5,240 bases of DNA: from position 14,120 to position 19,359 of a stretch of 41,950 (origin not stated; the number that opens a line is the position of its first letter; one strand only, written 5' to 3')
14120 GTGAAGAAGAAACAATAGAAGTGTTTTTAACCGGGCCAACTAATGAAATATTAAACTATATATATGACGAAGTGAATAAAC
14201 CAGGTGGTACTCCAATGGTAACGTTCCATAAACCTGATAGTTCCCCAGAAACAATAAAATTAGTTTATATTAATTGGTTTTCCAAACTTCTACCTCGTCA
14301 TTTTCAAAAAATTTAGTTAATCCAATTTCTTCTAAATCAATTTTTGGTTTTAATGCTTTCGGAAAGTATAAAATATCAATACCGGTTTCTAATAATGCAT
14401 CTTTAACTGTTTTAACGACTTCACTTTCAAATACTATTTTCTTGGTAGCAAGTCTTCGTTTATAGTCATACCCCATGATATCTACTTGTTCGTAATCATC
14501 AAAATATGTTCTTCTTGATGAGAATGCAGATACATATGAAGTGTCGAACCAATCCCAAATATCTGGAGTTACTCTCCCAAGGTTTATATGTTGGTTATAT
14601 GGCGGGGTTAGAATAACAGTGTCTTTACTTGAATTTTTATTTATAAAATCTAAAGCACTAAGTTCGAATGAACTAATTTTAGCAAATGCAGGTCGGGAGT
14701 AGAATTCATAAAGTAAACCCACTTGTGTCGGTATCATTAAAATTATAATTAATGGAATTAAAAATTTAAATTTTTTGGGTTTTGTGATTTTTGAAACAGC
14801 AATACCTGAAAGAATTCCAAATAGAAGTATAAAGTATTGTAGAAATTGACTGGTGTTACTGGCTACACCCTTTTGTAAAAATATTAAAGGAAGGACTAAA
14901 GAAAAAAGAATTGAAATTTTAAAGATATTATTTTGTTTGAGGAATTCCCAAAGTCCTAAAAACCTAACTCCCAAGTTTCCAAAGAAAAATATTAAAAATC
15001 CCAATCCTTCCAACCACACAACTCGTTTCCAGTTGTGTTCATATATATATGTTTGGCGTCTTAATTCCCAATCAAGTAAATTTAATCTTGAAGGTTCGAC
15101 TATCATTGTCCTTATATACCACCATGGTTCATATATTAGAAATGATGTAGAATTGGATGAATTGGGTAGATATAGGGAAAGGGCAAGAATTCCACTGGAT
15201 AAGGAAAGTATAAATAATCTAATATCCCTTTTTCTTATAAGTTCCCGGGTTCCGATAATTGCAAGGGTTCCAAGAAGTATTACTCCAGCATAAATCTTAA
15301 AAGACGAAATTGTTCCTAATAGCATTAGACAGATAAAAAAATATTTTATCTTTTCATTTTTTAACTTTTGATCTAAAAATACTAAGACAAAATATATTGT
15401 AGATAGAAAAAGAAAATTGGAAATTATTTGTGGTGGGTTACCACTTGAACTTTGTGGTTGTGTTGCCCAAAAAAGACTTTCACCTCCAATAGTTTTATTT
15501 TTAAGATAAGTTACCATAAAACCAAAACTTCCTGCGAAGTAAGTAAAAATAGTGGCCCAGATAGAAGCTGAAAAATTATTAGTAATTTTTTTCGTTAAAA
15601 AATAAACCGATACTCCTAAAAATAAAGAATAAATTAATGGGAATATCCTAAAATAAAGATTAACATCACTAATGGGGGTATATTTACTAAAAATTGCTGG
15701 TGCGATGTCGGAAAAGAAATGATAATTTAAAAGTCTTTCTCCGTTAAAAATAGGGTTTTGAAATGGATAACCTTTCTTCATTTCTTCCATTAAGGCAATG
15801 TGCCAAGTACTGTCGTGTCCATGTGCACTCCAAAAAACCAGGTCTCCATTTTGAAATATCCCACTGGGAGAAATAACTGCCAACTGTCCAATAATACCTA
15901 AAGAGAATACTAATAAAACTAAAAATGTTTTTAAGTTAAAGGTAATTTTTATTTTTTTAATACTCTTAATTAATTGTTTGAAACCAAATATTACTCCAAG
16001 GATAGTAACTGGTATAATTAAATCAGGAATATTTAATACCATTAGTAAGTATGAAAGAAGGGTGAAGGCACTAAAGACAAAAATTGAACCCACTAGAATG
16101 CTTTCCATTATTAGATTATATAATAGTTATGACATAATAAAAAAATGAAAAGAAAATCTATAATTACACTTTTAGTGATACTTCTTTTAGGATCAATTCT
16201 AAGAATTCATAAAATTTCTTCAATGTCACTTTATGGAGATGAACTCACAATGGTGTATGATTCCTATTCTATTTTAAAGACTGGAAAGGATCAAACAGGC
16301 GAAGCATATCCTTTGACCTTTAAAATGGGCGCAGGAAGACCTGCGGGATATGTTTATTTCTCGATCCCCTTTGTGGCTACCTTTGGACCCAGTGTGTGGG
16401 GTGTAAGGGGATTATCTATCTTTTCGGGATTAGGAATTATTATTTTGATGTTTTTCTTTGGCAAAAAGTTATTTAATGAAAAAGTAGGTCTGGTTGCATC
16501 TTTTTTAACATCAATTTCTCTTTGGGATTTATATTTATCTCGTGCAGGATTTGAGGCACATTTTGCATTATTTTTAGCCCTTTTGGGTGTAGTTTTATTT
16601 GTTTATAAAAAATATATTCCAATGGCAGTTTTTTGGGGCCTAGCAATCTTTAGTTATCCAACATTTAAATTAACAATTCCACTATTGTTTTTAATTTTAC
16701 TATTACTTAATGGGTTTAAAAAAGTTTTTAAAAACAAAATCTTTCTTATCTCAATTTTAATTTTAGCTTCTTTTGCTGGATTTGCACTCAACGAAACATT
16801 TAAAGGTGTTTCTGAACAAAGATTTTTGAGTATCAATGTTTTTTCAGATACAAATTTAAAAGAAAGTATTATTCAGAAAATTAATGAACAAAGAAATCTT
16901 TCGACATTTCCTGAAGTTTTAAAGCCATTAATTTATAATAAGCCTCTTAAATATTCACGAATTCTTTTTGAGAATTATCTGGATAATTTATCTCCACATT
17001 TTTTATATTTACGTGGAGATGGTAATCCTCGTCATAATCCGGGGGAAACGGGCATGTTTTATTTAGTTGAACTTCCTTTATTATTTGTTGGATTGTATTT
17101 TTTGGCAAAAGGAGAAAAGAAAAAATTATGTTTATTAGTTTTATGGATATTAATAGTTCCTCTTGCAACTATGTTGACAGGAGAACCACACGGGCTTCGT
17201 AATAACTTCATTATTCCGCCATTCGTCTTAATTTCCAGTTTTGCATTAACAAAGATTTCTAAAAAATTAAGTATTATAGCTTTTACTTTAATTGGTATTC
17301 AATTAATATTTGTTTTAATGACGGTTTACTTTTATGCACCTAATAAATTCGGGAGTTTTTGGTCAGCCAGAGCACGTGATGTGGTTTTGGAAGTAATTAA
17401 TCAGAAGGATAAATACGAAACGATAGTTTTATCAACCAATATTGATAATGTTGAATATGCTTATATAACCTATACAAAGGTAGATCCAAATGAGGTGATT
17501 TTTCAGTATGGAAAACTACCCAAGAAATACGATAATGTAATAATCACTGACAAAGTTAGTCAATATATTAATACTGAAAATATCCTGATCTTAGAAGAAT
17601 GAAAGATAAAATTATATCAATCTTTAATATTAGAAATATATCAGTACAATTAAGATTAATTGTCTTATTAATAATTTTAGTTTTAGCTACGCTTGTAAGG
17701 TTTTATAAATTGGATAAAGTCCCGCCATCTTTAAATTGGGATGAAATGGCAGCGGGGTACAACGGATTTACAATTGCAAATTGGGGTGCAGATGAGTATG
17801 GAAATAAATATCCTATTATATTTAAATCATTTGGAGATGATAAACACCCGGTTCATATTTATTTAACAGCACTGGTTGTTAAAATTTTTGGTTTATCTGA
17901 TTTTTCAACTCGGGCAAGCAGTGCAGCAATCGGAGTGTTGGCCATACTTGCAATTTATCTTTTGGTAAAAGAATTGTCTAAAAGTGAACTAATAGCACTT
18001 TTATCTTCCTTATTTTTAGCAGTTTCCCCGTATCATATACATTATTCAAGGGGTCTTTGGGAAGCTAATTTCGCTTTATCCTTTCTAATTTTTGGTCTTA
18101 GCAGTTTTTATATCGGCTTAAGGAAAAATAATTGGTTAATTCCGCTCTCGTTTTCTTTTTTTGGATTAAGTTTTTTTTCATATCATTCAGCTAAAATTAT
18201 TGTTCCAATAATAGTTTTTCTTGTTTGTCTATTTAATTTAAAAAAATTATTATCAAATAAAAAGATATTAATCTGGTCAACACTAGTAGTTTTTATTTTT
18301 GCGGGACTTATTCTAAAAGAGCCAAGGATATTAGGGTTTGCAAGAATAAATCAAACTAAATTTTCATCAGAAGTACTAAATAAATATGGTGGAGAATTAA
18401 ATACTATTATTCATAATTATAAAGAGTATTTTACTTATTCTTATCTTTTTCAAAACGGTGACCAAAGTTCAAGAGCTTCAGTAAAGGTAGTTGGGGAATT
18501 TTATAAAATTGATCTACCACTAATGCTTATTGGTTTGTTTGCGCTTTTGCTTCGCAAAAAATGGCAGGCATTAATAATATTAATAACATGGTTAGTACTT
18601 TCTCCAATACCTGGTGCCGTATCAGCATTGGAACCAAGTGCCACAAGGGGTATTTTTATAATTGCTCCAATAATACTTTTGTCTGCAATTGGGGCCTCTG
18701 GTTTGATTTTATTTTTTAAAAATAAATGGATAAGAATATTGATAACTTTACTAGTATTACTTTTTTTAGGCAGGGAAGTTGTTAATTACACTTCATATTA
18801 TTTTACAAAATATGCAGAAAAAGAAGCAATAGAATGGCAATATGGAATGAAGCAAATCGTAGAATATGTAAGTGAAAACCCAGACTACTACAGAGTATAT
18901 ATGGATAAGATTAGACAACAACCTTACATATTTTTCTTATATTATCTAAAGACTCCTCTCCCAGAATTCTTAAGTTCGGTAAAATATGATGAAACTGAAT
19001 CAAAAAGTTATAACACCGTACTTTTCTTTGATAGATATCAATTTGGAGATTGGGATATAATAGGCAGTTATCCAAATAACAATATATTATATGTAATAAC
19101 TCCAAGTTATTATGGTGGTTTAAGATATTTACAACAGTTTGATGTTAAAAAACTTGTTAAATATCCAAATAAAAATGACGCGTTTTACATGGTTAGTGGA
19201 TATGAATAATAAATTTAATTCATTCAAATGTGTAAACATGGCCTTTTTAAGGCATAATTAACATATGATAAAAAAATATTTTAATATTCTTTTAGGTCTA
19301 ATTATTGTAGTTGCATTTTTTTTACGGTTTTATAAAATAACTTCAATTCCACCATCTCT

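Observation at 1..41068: Thirteen GT-C-like membrane proteins in one locus with no recognisable initiation, flipping or polymerisation genes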

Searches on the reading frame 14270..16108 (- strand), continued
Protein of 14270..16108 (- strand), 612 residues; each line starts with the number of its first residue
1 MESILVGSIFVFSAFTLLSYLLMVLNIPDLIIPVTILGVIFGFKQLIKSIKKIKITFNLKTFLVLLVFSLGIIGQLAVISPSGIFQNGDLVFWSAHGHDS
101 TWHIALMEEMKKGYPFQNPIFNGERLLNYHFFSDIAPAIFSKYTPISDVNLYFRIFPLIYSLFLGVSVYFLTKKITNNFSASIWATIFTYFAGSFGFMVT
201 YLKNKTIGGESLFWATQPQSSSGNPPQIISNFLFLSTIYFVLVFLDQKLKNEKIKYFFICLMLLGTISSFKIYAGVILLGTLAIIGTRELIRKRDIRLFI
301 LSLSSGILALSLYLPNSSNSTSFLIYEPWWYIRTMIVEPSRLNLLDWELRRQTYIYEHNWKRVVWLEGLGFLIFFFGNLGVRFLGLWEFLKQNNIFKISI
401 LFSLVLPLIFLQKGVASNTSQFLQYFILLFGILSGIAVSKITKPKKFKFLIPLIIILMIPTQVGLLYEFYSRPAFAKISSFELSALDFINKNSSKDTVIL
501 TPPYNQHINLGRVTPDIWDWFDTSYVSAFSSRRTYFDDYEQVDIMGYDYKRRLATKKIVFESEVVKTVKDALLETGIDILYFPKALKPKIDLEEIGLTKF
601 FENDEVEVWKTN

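Call 68: search_solved_structures(query=A3, max_evalue=10, show_alignments=1)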
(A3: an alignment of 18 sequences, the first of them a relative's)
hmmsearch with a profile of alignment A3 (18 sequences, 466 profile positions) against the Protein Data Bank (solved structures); distinct sequences matched with E-value up to 10: 2.
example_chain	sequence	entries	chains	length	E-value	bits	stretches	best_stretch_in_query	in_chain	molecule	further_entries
3lm3_A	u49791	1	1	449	0.065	15.4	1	147-221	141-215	uncharacterized protein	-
1k92_A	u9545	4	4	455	0.45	12.6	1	23-56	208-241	ARGININOSUCCINATE SYNTHASE | argininosuccinate synthetase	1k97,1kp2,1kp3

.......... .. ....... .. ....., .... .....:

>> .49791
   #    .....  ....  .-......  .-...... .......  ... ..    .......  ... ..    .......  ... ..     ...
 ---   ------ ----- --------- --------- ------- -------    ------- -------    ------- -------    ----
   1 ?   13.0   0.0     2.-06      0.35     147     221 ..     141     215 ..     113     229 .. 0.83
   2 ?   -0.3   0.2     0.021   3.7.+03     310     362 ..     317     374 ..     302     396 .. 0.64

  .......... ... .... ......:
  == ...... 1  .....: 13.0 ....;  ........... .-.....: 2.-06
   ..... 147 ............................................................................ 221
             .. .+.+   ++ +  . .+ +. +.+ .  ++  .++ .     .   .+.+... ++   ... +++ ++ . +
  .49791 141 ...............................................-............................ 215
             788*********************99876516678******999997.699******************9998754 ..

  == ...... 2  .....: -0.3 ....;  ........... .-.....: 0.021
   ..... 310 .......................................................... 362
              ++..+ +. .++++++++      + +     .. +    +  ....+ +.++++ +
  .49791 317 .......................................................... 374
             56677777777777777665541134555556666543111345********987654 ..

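Call 69: search_protein_families(library=pfam, alignment_id=A3, max_evalue=1)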
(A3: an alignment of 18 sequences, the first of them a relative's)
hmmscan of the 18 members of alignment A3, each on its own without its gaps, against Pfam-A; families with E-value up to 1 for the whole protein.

A. member 1, L044:15846-17243:- (466 aa): 1 family
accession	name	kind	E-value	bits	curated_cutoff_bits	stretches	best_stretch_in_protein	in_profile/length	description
PF18923.6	DUF5673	-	0.0041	17.5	26.7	1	409-457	15-63/66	Domain of unknown function (DUF5673)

B. families by the number of members that match (of 18 scanned): 4 families
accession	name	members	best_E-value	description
PF12979.12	DUF3863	3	0.003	Domain of Unknown Function with PDB structure (DUF3863)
PF18923.6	DUF5673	2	0.0041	Domain of unknown function (DUF5673)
PF11254.13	DUF3053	1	0.028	Protein of unknown function (DUF3053)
PF09972.14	DUF2207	1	0.043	Predicted membrane protein (DUF2207) N-terminal domain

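Call 98: list_cluster_members(proteins=[P0398, P0379, P0375, P0361, P0405, P0412, P0437, P0510, P0453, P0408])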
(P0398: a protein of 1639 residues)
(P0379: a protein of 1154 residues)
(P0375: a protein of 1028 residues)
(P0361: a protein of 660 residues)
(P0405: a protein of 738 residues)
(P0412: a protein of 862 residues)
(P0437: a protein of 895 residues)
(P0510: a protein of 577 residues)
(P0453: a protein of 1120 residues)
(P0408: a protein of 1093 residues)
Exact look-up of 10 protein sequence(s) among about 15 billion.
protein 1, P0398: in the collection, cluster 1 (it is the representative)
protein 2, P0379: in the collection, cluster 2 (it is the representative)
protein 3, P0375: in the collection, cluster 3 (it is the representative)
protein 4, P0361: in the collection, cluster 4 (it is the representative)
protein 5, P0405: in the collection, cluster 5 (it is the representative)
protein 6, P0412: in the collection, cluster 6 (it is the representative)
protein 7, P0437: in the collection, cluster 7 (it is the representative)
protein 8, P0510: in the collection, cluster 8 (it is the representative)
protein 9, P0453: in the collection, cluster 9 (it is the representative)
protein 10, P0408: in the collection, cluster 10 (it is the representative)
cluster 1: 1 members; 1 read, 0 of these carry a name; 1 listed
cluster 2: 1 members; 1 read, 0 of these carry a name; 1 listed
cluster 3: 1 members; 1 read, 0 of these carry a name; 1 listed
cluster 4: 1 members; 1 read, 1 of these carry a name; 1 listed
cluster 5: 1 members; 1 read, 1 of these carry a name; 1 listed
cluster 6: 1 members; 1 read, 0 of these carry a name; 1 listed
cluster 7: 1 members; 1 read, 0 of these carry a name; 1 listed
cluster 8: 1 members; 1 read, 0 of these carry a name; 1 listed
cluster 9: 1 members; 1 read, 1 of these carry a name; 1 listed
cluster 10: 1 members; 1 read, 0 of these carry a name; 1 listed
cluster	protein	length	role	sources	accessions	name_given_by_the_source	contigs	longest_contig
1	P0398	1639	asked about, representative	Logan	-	-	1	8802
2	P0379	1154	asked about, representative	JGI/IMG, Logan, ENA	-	-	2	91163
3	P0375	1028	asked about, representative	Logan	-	-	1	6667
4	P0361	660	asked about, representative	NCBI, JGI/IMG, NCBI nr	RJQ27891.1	hypothetical protein C4577_00420 [Candidatus Parcubacteria bacterium] | MAG: hypothetical protein C4577_00420 [Candidatus Parcubacteria bacterium]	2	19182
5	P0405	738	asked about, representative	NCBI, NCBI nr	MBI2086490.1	hypothetical protein HYT74_04060, partial [Candidatus Daviesbacteria bacterium] | hypothetical protein [Candidatus Daviesbacteria bacterium]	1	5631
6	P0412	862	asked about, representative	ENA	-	-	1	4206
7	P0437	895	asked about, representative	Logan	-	-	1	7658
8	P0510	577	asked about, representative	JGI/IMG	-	-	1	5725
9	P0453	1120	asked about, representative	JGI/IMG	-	hypothetical protein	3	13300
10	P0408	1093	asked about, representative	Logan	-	-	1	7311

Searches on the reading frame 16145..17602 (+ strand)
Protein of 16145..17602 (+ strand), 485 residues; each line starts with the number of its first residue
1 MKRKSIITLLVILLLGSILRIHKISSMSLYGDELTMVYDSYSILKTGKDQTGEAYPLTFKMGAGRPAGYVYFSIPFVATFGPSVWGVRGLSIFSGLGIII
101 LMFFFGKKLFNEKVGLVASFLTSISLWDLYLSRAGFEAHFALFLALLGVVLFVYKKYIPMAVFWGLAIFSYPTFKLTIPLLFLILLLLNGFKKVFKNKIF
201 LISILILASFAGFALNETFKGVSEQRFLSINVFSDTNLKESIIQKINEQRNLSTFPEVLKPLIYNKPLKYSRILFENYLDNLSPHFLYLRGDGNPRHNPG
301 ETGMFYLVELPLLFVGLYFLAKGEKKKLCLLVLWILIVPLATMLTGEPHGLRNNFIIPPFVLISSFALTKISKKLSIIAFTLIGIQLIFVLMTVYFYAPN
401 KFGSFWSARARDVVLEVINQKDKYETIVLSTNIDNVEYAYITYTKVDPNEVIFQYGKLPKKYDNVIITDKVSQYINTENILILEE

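Call 4: search_protein_families(library=pfam, proteins=[window:16145-17602:+], max_evalue=0.01)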
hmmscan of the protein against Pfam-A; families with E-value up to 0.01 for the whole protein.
window:16145-17602:+ (485 aa): 1 family
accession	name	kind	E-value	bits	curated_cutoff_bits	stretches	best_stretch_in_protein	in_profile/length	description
PF13231.12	PMT_2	-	0.00021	22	26.1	1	74-211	11-155/160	Dolichyl-phosphate-mannose-protein mannosyltransferase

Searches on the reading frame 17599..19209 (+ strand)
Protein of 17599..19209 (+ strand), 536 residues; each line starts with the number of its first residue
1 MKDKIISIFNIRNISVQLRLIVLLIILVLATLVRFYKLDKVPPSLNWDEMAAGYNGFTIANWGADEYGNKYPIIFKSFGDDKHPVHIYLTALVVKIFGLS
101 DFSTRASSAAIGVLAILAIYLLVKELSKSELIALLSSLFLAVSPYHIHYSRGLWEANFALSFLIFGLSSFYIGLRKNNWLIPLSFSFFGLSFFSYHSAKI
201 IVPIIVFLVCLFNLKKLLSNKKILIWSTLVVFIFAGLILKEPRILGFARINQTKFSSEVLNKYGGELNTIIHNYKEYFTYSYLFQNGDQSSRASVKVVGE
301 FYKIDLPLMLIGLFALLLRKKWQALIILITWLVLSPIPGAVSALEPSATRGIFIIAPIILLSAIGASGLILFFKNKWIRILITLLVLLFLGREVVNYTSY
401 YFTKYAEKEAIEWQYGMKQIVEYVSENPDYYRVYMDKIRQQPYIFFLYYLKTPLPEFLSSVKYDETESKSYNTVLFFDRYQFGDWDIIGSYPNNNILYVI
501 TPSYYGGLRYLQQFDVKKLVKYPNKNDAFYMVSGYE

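Call 4: search_protein_families(library=pfam, proteins=[window:17599-19209:+], max_evalue=0.01)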
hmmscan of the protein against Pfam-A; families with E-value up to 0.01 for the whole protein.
window:17599-19209:+ (536 aa): 2 families
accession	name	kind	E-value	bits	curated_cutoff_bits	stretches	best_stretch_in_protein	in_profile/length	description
PF13231.12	PMT_2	-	8e-15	55.8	26.1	1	81-235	1-155/160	Dolichyl-phosphate-mannose-protein mannosyltransferase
PF02366.24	PMT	-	9.2e-05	22.5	22.7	1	25-228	2-214/245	Dolichyl-phosphate-mannose-protein mannosyltransferase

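Call 78: search_solved_structures(query=window:17599-19209:+, max_evalue=1)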
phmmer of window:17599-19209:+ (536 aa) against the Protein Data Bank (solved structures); distinct sequences matched with E-value up to 1: 1.
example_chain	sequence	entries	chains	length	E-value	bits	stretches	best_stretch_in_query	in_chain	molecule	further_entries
6el2_A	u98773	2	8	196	0.015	17.3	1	366-452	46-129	Transcriptional regulator TetR family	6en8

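Call 84: search_solved_structures(query=A4, max_evalue=1)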
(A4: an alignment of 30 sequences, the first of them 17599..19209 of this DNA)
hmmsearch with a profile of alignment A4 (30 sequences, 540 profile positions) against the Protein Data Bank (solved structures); distinct sequences matched with E-value up to 1: 3.
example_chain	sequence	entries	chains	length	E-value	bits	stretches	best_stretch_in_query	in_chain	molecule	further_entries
5ezm_A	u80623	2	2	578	3e-06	29.3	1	68-230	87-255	4-amino-4-deoxy-L-arabinose transferase or related glycosyltransferases of PMT family | 4-amino-4-deoxy-L-arabinose (L-Ara4N) transferase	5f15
8i9p_Lh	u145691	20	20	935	0.01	17.6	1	100-221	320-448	dolichyl-diphosphooligosaccharide--protein glycotransferase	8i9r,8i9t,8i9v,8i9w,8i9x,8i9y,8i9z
6k4j_A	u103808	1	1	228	0.17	13.6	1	318-430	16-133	CD9 antigen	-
